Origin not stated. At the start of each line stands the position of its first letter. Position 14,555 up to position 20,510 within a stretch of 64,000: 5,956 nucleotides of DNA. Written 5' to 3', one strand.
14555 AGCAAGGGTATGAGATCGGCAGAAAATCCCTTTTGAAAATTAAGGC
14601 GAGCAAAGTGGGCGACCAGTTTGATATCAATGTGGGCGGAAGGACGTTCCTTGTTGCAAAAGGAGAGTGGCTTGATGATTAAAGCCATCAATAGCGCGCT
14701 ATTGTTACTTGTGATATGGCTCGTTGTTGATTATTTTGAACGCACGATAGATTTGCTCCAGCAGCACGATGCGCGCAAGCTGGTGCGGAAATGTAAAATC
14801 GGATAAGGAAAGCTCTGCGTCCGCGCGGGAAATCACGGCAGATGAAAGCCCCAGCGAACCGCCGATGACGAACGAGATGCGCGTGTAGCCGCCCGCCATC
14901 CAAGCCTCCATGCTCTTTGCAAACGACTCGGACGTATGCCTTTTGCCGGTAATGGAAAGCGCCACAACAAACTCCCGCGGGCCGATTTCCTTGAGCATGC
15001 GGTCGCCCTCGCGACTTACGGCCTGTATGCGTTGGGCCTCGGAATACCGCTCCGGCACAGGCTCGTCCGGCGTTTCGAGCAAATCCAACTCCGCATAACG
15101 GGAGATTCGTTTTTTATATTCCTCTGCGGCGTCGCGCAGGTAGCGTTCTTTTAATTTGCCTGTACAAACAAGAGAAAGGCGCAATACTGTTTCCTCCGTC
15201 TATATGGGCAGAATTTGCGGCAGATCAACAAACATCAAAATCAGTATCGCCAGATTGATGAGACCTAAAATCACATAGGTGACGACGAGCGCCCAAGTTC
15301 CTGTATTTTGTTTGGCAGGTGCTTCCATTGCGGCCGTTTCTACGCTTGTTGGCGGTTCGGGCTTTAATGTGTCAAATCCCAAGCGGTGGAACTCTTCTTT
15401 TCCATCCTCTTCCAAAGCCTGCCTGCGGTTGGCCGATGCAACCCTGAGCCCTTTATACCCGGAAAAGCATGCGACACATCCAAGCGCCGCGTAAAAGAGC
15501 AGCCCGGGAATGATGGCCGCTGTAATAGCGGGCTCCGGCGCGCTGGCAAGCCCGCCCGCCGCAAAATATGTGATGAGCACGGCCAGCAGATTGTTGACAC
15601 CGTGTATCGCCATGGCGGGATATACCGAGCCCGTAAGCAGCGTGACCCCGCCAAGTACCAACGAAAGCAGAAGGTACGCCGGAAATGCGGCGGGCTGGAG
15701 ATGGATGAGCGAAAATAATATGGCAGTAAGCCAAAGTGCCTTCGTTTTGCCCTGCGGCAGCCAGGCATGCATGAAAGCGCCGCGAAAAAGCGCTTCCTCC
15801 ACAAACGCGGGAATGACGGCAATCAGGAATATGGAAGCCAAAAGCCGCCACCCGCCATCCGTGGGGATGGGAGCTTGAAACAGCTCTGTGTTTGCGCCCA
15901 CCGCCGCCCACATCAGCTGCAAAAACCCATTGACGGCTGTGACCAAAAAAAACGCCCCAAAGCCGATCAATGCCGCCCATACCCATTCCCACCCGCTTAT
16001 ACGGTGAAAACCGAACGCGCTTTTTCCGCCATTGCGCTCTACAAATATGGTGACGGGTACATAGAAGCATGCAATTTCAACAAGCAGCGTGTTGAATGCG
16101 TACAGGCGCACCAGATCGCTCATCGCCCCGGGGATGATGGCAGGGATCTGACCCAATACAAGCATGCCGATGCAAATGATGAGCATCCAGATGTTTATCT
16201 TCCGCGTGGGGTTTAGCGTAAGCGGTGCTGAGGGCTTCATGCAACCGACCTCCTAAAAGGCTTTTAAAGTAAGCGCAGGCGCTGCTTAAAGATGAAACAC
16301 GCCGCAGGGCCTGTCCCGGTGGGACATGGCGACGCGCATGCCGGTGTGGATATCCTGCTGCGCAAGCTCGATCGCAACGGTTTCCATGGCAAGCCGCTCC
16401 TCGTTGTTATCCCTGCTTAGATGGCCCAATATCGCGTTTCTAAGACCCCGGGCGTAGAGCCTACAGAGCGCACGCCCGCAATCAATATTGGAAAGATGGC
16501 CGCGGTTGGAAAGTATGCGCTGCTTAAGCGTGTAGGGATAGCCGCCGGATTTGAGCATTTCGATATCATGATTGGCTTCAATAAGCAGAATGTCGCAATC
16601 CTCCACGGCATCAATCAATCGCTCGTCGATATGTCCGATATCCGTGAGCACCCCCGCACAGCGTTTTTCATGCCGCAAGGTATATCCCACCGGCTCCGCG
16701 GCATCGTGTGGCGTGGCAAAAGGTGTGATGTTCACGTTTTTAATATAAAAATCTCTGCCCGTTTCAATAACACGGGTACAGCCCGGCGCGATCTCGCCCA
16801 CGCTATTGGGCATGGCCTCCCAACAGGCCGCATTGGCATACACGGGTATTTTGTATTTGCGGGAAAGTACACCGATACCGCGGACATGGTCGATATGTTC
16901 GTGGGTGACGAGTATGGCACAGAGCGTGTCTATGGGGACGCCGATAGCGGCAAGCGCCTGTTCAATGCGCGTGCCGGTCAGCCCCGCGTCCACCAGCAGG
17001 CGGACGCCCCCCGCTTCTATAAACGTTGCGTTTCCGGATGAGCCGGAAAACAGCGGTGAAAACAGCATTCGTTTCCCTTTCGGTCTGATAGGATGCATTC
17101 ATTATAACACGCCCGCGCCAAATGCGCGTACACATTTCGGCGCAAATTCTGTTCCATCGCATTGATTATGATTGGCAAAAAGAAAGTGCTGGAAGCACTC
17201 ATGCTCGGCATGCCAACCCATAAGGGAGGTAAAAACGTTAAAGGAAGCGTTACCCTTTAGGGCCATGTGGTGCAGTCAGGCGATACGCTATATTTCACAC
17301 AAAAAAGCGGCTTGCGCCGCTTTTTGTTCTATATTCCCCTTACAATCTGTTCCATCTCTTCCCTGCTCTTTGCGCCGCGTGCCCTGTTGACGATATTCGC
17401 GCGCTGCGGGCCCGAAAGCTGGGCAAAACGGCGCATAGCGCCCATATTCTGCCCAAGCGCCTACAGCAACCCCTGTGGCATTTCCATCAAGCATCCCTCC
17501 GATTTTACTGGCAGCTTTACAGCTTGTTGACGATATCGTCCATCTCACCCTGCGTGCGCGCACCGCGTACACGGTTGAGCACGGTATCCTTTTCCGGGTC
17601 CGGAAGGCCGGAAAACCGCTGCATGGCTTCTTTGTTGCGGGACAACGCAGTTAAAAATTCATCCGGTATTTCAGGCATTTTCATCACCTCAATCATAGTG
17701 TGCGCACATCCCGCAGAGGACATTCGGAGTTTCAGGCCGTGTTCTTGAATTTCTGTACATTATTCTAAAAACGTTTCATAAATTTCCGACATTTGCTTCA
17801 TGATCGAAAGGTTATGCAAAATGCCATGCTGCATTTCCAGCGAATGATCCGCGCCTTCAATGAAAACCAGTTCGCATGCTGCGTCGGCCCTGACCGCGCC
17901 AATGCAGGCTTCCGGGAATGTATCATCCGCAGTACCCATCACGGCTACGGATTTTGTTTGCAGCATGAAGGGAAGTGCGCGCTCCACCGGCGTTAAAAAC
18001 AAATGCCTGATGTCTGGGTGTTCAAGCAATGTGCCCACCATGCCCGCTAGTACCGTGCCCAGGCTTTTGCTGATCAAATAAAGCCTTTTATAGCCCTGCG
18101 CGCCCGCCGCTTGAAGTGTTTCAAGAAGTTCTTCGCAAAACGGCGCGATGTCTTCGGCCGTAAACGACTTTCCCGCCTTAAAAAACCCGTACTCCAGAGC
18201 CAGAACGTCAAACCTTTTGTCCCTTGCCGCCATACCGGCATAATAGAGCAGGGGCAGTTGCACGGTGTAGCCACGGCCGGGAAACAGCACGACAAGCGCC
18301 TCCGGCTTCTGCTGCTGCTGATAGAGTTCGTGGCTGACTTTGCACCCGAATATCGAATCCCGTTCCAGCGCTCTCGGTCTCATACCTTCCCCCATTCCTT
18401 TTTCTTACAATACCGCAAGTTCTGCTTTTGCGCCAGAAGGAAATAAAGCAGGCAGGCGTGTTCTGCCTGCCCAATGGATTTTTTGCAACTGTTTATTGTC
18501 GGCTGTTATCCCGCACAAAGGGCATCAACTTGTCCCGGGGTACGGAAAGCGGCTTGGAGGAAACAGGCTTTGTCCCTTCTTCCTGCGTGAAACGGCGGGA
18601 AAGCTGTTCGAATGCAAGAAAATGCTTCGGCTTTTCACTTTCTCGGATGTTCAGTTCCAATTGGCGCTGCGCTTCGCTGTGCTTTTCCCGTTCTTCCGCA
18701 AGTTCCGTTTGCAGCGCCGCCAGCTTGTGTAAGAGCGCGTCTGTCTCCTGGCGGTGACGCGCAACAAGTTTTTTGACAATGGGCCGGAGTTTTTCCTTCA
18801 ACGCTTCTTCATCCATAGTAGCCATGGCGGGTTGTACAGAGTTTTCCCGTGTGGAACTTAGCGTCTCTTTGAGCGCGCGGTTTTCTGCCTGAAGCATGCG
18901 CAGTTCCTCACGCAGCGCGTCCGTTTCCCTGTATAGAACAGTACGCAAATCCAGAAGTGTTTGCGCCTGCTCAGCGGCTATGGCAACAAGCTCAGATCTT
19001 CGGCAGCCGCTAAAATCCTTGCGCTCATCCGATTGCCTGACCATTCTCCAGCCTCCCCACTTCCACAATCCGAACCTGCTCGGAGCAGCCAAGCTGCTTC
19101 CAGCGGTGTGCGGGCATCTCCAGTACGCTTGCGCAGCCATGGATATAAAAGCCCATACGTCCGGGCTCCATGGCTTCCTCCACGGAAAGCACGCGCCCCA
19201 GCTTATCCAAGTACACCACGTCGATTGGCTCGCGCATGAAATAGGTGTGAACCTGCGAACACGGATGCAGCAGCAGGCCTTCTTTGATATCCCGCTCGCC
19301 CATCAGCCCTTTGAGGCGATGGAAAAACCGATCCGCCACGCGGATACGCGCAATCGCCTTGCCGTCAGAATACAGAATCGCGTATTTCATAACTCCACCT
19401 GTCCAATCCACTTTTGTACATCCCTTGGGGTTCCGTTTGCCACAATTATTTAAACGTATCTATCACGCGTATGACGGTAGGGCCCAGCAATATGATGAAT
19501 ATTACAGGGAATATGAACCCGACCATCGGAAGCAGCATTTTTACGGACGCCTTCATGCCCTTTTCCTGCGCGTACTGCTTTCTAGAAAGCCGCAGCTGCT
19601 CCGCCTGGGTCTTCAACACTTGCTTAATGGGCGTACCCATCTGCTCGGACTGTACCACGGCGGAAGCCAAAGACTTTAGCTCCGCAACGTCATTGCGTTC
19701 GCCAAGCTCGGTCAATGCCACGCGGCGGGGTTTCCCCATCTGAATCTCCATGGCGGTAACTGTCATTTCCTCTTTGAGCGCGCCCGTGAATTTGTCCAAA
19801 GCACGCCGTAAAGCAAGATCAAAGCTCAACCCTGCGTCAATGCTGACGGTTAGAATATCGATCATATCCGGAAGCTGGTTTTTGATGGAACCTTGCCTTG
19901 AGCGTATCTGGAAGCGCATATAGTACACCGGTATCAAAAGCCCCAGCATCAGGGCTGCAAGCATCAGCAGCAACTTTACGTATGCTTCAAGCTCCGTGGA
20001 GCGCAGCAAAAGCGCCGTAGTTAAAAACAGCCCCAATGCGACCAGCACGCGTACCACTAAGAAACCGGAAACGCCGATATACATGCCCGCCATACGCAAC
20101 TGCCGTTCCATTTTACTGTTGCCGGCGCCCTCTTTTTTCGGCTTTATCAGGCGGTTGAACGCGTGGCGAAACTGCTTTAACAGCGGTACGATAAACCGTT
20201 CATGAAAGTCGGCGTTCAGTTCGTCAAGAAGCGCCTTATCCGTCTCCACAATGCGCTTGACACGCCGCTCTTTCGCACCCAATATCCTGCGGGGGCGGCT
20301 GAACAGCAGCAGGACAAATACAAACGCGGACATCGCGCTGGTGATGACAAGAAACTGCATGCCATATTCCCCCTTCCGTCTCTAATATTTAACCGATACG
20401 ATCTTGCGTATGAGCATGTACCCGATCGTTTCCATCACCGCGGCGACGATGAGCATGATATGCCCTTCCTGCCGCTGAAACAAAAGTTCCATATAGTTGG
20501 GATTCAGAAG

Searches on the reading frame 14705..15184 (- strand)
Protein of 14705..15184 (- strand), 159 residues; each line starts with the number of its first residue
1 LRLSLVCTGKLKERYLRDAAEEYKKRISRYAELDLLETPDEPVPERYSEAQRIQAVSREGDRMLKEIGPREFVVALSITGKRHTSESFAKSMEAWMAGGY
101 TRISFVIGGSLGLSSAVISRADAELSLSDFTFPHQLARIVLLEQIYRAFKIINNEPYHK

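Call 6: search_protein_families(library=pfam, proteins=[window:14705-15184:-], max_evalue=0.01)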
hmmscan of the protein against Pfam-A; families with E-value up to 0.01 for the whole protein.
window:14705-15184:- (159 aa): 1 family
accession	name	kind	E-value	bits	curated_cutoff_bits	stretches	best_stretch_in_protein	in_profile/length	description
PF02590.22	SPOUT_MTase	-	2.6e-54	183.8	27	1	1-158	1-154/154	Predicted SPOUT methyltransferase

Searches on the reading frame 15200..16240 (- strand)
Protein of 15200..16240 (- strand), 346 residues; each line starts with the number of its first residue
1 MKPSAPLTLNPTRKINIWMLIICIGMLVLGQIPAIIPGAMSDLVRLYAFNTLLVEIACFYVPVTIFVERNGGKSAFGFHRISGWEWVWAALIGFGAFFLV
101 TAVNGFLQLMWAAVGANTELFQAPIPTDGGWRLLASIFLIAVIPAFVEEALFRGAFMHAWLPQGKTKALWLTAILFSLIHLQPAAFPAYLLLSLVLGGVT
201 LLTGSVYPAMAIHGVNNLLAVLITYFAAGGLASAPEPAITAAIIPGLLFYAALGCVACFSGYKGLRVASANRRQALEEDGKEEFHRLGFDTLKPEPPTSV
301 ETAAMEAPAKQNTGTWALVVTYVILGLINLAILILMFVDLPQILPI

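Call 6: search_protein_families(library=pfam, proteins=[window:15200-16240:-], max_evalue=0.01)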
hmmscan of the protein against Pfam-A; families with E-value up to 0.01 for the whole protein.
window:15200-16240:- (346 aa): 1 family
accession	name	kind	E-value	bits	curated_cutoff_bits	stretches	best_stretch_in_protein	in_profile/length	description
PF02517.21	Rce1-like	-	3.8e-17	62.8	22.4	1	132-219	3-93/93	Type II CAAX prenyl endopeptidase Rce1-like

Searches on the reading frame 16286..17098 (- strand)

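Call 6: search_protein_families(library=pfam, proteins=[window:16286-17098:-], max_evalue=0.01)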
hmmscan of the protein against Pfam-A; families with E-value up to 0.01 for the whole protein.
window:16286-17098:- (270 aa): 5 families
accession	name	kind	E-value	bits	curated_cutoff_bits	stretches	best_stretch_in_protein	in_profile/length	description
PF12706.13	Lactamase_B_2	-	1.5e-18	67.6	27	1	33-217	2-193/200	Beta-lactamase superfamily domain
PF00753.33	Lactamase_B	-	2e-16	61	22.7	1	21-106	5-91/196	Metallo-beta-lactamase superfamily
PF23023.1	Anti-Pycsar_Apyc1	-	6.5e-08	32.8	50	1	23-82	21-77/250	Anti-Pycsar protein Apyc1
PF13483.12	Lactamase_B_3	-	1.7e-05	25.3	24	1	23-174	8-132/160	Beta-lactamase superfamily domain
PF16661.11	Lactamase_B_6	-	0.0059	16.4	27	1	27-90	2-73/193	Metallo-beta-lactamase superfamily domain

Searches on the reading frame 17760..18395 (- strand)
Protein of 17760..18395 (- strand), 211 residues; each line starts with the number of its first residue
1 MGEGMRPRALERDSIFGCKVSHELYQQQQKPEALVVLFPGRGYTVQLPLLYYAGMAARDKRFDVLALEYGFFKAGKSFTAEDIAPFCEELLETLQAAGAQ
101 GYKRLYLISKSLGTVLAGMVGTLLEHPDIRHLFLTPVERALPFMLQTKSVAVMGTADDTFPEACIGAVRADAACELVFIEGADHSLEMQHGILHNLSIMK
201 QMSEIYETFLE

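Call 6: search_protein_families(library=pfam, proteins=[window:17760-18395:-], max_evalue=0.01)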
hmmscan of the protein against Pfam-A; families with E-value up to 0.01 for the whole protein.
window:17760-18395:- (211 aa): 1 family
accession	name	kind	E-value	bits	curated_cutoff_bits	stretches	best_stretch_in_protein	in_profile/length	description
PF20408.4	Abhydrolase_11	-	0.0042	17.3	27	0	146-190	127-171/193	Alpha/beta hydrolase domain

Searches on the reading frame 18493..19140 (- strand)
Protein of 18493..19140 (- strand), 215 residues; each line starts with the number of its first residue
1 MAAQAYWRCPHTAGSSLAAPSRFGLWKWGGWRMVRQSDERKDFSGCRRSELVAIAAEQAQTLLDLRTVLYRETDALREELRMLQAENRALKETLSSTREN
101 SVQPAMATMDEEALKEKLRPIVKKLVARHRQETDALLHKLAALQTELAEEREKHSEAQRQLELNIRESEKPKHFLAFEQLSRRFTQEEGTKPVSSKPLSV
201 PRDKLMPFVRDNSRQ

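Call 6: search_protein_families(library=pfam, proteins=[window:18493-19140:-], max_evalue=0.01)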
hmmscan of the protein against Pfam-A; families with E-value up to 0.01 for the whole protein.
window:18493-19140:- (215 aa): 1 family
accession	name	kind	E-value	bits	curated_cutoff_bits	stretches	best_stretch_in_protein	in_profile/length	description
PF01442.23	Apolipoprotein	-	0.00074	19.7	90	1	59-160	24-117/190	Apolipoprotein A1/A4/E domain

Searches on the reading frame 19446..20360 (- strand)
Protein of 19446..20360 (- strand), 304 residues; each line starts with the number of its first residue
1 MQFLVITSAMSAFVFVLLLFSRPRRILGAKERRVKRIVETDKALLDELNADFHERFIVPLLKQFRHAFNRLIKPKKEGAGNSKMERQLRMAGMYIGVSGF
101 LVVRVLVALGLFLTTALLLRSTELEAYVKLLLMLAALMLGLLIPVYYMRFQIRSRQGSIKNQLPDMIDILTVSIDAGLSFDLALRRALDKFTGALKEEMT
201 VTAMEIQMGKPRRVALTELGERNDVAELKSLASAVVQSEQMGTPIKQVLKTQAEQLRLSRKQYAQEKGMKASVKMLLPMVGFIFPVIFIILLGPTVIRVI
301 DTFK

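Call 5: search_protein_families(library=pfam, proteins=[window:19446-20360:-], max_evalue=0.01)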
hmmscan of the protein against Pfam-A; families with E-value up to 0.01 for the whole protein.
window:19446-20360:- (304 aa): 1 family
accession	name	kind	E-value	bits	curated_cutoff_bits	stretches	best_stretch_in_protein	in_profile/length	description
PF00482.28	T2SSF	-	3.1e-16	59.9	25.2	1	167-292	2-124/125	Type II secretion system (T2SS), protein F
